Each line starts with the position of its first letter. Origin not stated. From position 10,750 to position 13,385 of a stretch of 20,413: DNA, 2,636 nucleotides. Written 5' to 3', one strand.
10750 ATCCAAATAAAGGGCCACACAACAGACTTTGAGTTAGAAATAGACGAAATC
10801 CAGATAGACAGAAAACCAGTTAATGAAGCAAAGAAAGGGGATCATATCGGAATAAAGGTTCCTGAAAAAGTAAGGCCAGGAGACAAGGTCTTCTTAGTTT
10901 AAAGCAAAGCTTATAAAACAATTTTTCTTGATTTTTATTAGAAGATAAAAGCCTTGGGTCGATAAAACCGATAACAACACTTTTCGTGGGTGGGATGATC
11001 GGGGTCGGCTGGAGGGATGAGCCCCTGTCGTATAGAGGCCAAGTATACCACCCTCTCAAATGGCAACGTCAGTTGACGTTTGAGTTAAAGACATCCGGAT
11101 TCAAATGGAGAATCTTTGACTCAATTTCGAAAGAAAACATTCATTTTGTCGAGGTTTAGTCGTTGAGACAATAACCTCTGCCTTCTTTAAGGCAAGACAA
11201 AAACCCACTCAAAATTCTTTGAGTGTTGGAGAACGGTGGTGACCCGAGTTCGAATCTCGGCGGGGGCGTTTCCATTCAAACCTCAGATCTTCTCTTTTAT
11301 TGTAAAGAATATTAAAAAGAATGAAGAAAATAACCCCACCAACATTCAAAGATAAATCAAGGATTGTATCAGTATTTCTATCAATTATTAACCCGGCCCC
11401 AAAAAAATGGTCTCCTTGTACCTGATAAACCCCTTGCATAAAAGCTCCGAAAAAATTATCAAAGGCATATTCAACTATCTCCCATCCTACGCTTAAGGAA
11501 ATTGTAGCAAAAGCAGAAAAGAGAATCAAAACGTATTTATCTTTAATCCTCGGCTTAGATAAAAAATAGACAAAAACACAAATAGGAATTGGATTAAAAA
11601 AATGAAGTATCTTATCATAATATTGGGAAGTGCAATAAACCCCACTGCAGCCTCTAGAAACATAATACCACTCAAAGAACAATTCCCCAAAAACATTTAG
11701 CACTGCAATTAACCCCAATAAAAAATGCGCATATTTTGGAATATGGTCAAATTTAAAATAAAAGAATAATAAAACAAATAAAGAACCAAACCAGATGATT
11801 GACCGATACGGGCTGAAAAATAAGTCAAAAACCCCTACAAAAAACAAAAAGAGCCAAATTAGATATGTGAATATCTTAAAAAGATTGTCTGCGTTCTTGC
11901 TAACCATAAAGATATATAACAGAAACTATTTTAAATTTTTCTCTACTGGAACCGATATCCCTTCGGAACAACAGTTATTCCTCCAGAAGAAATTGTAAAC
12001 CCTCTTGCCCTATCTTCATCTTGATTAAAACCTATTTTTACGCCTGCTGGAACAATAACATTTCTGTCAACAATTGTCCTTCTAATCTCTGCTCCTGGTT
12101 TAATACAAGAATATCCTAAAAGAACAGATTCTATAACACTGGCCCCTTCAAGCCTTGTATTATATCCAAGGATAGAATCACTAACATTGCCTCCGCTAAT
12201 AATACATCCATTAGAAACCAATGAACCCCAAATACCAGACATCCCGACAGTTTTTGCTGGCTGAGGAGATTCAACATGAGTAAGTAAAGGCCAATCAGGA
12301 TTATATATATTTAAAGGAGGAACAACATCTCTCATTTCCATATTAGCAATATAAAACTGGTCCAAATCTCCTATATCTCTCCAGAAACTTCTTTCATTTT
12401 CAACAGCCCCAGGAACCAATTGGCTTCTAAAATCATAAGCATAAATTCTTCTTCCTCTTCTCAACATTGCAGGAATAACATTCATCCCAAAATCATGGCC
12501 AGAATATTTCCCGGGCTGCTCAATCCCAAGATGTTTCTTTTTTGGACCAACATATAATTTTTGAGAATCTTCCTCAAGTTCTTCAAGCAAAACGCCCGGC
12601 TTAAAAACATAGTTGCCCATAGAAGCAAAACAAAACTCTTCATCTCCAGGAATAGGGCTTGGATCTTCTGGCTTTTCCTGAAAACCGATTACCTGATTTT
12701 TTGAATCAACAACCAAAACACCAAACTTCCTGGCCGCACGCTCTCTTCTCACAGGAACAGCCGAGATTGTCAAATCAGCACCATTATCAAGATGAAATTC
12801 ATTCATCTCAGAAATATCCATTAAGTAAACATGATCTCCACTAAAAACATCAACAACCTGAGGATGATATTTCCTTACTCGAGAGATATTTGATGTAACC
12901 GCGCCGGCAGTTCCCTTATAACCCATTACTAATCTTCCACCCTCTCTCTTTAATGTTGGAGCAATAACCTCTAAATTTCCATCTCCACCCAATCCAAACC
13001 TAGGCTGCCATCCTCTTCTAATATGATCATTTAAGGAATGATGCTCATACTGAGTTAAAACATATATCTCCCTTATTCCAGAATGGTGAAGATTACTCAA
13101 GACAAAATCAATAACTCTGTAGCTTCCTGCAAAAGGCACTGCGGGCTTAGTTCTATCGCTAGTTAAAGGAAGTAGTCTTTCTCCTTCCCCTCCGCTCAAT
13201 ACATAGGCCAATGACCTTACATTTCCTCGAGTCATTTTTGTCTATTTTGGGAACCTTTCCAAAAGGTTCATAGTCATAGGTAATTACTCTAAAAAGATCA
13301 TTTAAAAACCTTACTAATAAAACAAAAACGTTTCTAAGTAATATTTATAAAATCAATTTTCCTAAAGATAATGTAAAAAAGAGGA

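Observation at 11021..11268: tRNA-Glu(CUC) split by an unusually long (175 nt), ORF-less, hairpin-rich intron: candidate stable or circular ncRNA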

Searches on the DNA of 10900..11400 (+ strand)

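Call 6: search_rna_families(source=window, start=10900, end=11400, threshold=evalue, max_evalue=10, show_alignments=4)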
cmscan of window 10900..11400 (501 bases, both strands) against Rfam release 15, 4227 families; matches with E-value up to 10: 3.
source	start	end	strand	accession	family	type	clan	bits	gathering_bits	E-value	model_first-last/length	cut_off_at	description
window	11268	11306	+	RF01373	CRISPR-DR60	Gene; CRISPR;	-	16.4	45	4.7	1-37/37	no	CRISPR RNA direct repeat element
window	10978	11064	+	RF02095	mir-2985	Gene; miRNA;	-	16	68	2.7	1-71/71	no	mir-2985 microRNA precursor family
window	11292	11330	+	RF02756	ES239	Gene; sRNA;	-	14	62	6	9-47/123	no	ES239 sRNA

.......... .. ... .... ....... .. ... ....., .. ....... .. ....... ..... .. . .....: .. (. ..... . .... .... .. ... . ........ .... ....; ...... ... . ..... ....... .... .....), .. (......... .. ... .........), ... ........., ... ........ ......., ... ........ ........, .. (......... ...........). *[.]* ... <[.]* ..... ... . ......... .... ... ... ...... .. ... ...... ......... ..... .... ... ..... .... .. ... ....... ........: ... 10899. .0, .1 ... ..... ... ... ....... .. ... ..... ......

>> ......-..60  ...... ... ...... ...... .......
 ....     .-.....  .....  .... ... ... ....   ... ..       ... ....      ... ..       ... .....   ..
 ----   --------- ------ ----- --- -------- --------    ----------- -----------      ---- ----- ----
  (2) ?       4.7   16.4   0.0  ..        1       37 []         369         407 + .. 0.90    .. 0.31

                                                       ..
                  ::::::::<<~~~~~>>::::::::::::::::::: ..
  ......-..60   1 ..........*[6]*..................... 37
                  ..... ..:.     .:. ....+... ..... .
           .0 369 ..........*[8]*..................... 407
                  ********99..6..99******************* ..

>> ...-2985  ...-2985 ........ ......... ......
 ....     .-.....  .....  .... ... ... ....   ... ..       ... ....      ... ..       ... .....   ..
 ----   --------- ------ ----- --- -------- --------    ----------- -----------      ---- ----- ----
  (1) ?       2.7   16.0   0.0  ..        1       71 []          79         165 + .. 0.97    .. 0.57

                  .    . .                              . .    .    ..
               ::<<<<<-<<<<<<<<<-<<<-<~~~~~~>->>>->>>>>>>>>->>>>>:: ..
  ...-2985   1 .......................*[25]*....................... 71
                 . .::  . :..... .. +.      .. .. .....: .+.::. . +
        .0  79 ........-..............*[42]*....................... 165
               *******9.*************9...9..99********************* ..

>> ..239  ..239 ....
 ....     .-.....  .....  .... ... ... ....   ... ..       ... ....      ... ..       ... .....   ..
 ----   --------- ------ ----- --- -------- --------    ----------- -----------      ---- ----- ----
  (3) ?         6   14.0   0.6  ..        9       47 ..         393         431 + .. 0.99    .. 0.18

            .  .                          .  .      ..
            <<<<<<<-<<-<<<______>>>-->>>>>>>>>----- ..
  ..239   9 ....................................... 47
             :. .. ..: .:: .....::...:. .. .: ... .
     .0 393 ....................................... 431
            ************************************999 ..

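Call 43: build_rna_model(alignment_id=A3, structure=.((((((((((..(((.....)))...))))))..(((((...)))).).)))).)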
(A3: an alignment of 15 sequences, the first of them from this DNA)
Model R2 built from alignment A3 (15 sequences, 55 columns); structure: as given.
model positions 51; base pairs 18; branch points 1; effective number of sequences 11.77; information 1.086 bits per position. Calibrated on 0.2 Mb of random sequence (short: E-values are rough).
structure used (alignment columns):
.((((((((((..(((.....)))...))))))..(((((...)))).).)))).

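Call 44: search_with_rna_model(model_id=R2, sources=[window, L002, L003, L004, L005, L006, L007, L008, L009, L010, L011, L012, L013, L014, L015, L016, L017, L018, L019, L020, L021, L022, L023, L024, L025, L026, L027, L028, L029, L030, L031, L032, L033, L034, L035, L036, L037, L038, L039, L040, L041, L042, L043, L044, L045, L046, L047, L048, L049, L050, L051, L052, L053, L054, L055, L056, L057, L058, L059, L060, L061, L062, L063, L064, L065, L066, L067, L068, L069, L070, L071, L072, L073, L074, L075, L076, L077, L078, L079, L080, L081, L082, L083, L084, L085, L086, L087, L088, L089, L090, L091, L092, L093, L094, L095, L096, L097, L098, L099, L100], max_evalue=10, make_alignment=true)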
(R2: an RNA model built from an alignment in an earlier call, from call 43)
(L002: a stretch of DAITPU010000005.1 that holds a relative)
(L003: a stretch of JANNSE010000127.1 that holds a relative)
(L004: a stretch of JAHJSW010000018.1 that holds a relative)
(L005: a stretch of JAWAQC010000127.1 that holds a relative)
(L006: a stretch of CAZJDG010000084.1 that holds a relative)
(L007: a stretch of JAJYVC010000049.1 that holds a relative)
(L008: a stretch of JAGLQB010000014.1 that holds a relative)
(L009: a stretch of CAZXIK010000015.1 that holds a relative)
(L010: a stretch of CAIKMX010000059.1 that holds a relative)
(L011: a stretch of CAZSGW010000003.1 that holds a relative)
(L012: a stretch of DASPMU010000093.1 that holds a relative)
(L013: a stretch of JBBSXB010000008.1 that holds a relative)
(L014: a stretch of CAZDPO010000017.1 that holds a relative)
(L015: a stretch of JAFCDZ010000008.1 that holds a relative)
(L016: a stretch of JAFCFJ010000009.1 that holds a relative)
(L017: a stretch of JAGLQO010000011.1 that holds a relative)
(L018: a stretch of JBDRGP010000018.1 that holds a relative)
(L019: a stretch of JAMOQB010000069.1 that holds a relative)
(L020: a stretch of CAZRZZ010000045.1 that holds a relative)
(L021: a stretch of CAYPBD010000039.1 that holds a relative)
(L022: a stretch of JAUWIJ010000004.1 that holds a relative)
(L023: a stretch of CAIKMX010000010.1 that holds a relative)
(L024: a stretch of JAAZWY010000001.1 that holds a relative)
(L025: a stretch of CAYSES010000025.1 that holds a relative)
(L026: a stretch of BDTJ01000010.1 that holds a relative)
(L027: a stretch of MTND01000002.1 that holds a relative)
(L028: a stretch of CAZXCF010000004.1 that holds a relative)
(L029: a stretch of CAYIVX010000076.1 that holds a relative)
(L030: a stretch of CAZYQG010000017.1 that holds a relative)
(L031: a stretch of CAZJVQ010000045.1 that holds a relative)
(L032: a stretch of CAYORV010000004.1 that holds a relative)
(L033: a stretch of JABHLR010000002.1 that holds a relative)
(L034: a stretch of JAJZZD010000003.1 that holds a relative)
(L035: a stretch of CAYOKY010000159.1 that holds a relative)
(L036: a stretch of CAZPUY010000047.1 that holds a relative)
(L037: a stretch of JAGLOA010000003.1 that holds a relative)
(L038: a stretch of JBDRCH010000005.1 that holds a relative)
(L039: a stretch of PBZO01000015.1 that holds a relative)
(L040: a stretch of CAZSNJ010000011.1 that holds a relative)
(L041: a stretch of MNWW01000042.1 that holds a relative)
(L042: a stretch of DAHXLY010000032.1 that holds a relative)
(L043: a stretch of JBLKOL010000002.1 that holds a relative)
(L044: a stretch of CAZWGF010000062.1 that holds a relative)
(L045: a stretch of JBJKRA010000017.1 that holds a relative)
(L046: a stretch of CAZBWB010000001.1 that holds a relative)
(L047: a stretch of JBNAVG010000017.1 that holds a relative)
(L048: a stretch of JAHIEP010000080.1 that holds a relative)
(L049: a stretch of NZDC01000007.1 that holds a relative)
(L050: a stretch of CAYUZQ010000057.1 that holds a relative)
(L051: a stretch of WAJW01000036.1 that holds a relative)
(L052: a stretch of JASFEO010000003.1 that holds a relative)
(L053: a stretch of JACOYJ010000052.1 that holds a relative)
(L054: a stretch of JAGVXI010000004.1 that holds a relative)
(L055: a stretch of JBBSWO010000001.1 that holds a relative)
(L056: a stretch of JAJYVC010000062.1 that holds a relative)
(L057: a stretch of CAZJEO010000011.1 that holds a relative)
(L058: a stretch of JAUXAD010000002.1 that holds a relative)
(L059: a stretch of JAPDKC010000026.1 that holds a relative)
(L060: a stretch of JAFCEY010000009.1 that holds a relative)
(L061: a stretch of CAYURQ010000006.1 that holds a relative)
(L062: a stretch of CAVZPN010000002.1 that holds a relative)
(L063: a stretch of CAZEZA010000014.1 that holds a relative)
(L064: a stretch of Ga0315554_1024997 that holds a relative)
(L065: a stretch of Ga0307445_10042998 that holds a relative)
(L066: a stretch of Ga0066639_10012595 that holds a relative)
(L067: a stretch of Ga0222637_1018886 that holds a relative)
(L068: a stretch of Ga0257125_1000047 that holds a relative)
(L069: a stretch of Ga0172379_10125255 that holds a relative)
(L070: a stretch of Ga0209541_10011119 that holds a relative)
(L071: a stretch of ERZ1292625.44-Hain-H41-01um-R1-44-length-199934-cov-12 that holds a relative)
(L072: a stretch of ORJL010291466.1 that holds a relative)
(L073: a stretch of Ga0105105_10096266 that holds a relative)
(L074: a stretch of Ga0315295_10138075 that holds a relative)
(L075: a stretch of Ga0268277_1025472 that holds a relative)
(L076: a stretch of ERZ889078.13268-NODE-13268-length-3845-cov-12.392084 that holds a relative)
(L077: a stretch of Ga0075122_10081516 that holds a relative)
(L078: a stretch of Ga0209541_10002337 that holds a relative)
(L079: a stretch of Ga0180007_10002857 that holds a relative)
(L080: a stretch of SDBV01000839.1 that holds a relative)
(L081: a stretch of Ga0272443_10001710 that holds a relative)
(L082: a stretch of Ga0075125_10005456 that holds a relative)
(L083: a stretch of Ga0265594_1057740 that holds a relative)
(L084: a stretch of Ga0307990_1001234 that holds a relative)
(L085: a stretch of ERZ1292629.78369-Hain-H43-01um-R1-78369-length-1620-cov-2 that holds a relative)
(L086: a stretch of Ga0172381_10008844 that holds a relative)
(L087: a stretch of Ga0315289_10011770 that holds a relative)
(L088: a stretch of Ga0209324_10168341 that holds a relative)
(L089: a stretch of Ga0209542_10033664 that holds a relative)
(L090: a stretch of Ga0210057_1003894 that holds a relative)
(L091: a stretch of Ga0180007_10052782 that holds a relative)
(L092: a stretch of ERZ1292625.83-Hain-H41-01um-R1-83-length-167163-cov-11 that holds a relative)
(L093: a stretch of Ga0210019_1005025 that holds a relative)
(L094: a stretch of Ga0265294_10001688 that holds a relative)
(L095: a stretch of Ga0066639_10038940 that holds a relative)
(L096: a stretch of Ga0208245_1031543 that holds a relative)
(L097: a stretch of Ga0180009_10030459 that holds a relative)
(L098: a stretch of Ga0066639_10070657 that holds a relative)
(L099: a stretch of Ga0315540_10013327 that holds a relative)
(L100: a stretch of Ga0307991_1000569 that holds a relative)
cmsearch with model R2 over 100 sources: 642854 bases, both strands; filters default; matches with E-value up to 10: 27.
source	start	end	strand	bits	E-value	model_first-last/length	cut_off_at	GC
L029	3148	3198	-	73.6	1.3e-16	1-51/51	no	0.43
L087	3680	3730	-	73.2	1.6e-16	1-51/51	no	0.39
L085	693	743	-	72.6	2.3e-16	1-51/51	no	0.43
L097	2986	3035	-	67.5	5.5e-15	1-51/51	no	0.44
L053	5272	5321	+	66.6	9.3e-15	1-51/51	no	0.44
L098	1975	2024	+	63.7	5.9e-14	1-51/51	no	0.52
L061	4879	4930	+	62.8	1e-13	1-51/51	no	0.46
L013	4847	4897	-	61.7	2e-13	1-51/51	no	0.47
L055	3001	3051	+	61.7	2e-13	1-51/51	no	0.47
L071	3349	3399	-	61.7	2e-13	1-51/51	no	0.47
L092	1789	1839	-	61.7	2e-13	1-51/51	no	0.47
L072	1714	1764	-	60.3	4.7e-13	1-51/51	no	0.47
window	11147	11198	+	58.5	1.5e-12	1-51/51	no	0.44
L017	3186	3238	-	54.3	2e-11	1-51/51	no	0.49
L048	284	333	-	54.2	2.1e-11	1-51/51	no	0.52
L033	3483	3533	+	53.5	3.3e-11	1-51/51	no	0.49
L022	3595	3646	-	52.7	5.3e-11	1-51/51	no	0.4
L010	505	553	-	49.8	3.2e-10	1-51/51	no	0.53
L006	116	160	-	23.3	0.0045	1-51/51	no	0.53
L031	769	822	+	20.6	0.024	1-51/51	no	0.5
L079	4872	4915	+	13.7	1.8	1-51/51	no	0.27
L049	5322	5365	-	12.9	2.9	1-51/51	no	0.3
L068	11246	11282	-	12.7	3.3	1-51/51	no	0.22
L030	4432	4486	-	12.5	3.6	1-51/51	no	0.36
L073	1258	1308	+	11.2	8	1-51/51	no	0.47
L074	993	1037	+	11.1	8.6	1-51/51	no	0.53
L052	6583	6633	+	10.9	9.8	1-51/51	no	0.43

Alignment A4: 27 matches aligned to the model, 90 columns, each read 5' to 3' on its own strand. Consensus structure (alignment columns), stored with it:
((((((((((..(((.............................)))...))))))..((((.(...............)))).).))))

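Call 45: search_with_rna_model(model_id=R2, sources=[window, L010, L013, L017, L022, L029, L033, L048, L053, L061, L072, L085, L087, L097, L098], max_evalue=0.000001, make_alignment=true, show_alignments=1)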
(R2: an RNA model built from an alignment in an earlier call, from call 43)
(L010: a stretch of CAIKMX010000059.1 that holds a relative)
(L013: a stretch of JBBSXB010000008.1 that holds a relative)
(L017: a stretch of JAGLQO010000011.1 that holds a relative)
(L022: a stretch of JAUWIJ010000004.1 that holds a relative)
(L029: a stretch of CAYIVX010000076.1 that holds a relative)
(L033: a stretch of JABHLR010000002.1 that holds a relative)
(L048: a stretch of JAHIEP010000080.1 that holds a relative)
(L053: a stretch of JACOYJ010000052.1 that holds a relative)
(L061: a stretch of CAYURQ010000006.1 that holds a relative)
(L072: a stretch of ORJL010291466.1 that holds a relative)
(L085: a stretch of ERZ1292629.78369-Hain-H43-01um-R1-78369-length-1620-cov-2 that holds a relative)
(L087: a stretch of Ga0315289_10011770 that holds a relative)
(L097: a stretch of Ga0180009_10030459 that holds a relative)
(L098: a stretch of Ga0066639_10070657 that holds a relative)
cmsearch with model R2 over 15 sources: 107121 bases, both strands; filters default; matches with E-value up to 0.000001: 15.
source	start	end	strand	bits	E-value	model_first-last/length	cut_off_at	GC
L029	3148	3198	-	73.6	2.1e-17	1-51/51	no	0.43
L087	3680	3730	-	73.2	2.6e-17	1-51/51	no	0.39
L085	693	743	-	72.6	3.8e-17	1-51/51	no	0.43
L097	2986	3035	-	67.5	9.1e-16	1-51/51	no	0.44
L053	5272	5321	+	66.6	1.5e-15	1-51/51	no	0.44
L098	1975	2024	+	63.7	9.8e-15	1-51/51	no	0.52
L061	4879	4930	+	62.8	1.7e-14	1-51/51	no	0.46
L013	4847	4897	-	61.7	3.3e-14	1-51/51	no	0.47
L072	1714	1764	-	60.3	7.8e-14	1-51/51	no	0.47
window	11147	11198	+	58.5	2.5e-13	1-51/51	no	0.44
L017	3186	3238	-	54.3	3.3e-12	1-51/51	no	0.49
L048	284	333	-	54.2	3.4e-12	1-51/51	no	0.52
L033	3483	3533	+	53.5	5.6e-12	1-51/51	no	0.49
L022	3595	3646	-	52.7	8.8e-12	1-51/51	no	0.4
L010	505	553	-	49.8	5.3e-11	1-51/51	no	0.53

Alignment A5: 15 matches aligned to the model, 54 columns, each read 5' to 3' on its own strand. Consensus structure (alignment columns), stored with it:
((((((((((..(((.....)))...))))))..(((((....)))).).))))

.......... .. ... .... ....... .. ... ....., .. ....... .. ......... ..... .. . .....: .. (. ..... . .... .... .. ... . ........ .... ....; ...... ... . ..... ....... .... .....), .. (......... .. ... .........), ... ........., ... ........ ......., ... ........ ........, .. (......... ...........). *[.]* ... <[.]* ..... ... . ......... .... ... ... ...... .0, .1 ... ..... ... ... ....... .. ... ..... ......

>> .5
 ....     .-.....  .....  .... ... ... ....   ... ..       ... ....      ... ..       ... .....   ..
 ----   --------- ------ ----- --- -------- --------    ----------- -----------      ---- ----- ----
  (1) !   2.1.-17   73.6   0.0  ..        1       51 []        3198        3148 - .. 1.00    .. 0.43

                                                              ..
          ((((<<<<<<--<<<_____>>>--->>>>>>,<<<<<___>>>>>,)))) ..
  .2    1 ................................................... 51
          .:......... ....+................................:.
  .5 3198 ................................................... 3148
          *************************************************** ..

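Call 71: search_with_rna_model(model_id=R2, source=window, filters=off, max_evalue=10, show_alignments=1)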
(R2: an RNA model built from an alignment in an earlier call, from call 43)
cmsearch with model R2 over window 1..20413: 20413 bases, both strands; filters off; matches with E-value up to 10: 15.
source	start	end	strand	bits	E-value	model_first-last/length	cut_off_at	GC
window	11147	11198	+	58.5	4.8e-14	1-51/51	no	0.44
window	19878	19922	-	9.9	0.6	1-51/51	no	0.27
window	15165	15202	-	9.7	0.64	1-51/51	no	0.37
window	17573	17595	+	9.7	0.67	6-31/51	no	0.22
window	293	326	-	7.9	2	1-51/51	no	0.53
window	16054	16086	+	7.1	3.4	1-51/51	no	0.27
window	14740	14773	+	6.6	4.4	1-51/51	no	0.24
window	4146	4192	-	6.3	5.4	1-51/51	no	0.49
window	353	417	+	6.3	5.6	1-51/51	no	0.37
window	19893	19924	+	5.8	7.5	1-51/51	no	0.28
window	12666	12712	+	5.6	8.3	1-51/51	no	0.34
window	13336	13374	+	5.6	8.4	1-51/51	no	0.15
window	19942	19997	-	5.6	8.5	1-51/51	no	0.23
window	12022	12058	+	5.6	8.6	1-51/51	no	0.32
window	14486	14536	-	5.5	8.8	1-51/51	no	0.41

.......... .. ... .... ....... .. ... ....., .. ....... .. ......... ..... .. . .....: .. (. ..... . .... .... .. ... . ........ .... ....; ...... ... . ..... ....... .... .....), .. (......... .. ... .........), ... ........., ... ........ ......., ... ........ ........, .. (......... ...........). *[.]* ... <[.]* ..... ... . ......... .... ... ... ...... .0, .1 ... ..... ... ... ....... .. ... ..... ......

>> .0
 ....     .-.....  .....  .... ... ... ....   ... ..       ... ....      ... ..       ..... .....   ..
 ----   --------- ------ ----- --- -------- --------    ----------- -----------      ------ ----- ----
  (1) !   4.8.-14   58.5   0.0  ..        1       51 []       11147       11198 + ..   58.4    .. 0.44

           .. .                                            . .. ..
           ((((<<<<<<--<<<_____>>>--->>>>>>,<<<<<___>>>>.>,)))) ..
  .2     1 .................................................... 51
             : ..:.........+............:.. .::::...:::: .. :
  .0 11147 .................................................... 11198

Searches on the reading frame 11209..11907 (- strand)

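Call 11: search_protein_families(library=pfam, proteins=[window:11209-11907:-])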
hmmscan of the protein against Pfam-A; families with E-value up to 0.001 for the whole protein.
window:11209-11907:- (232 aa): 1 family
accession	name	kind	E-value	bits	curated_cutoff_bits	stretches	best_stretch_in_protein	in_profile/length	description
PF09997.14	DUF2238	-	0.00029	21.1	26.4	1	95-167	57-130/140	Predicted membrane protein (DUF2238)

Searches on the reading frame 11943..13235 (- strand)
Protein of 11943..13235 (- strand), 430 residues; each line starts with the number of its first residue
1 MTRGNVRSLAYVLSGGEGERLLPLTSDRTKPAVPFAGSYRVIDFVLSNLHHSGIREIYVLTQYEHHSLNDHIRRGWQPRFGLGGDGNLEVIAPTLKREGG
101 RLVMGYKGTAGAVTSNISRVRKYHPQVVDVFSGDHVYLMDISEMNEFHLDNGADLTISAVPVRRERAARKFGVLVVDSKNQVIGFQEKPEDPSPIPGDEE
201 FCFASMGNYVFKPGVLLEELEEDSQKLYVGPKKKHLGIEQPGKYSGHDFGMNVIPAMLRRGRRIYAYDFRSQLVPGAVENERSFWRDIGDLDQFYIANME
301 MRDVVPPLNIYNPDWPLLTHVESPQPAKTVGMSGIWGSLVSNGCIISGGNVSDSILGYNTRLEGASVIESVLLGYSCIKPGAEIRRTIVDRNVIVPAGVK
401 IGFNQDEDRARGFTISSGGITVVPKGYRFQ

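Call 11: search_protein_families(library=pfam, proteins=[window:11943-13235:-])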
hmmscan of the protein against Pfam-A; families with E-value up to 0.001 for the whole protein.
window:11943-13235:- (430 aa): 3 families
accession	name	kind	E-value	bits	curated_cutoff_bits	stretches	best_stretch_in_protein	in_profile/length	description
PF00483.29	NTP_transferase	-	4.6e-48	164.4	21.2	1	11-302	3-243/245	Nucleotidyl transferase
PF24894.1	Hexapep_GlmU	-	1.5e-24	86.5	23.3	1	335-423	16-104/104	GlmU-like, C-terminal hexapeptide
PF25247.1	LbH_GLGC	-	3.6e-09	37.1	27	1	329-373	7-51/135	GLGC left-handed parallel beta-helix domain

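Call 13: find_encoding_contigs(protein=window:11943-13235:-, flank=3000, max_places=10)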
Protein window:11943-13235:- (430 aa): no gene with exactly this product is on record in the collection.
